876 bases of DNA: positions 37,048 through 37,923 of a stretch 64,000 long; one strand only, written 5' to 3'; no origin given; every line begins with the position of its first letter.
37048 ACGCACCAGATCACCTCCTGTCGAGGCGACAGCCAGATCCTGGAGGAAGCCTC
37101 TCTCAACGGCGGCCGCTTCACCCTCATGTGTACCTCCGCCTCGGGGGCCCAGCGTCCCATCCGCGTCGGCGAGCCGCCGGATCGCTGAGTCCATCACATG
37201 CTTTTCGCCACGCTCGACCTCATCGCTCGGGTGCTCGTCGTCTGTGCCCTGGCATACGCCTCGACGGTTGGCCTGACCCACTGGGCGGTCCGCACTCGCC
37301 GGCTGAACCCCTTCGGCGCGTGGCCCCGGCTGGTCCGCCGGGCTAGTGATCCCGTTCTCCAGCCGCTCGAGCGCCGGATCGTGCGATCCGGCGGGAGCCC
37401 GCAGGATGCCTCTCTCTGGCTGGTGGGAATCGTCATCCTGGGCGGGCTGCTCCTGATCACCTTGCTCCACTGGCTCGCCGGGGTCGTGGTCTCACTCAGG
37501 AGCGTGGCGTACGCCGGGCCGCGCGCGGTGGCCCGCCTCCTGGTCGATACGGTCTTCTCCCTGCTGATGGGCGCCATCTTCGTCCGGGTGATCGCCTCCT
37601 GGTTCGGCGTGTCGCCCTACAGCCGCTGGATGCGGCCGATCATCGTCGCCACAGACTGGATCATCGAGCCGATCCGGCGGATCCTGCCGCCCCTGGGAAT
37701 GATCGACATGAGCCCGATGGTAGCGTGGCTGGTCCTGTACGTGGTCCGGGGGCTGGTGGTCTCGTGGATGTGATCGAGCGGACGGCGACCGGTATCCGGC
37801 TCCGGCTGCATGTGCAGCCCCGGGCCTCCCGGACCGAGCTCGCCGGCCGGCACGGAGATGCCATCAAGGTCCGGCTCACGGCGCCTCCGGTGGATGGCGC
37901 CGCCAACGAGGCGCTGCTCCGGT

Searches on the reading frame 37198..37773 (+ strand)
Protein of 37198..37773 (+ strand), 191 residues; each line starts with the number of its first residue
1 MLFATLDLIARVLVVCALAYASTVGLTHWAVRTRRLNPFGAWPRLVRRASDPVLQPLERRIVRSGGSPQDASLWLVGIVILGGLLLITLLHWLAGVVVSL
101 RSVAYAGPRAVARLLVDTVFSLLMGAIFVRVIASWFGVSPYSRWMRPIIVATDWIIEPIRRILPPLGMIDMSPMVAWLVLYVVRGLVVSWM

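Call 24: search_protein_families(library=pfam, proteins=[window:37198-37773:+])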
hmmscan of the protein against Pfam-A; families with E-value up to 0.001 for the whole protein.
window:37198-37773:+ (191 aa): 1 family
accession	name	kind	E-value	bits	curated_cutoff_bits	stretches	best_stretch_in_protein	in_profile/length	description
PF02325.22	YGGT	-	9.3e-19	68.1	27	1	117-187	1-70/70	YGGT family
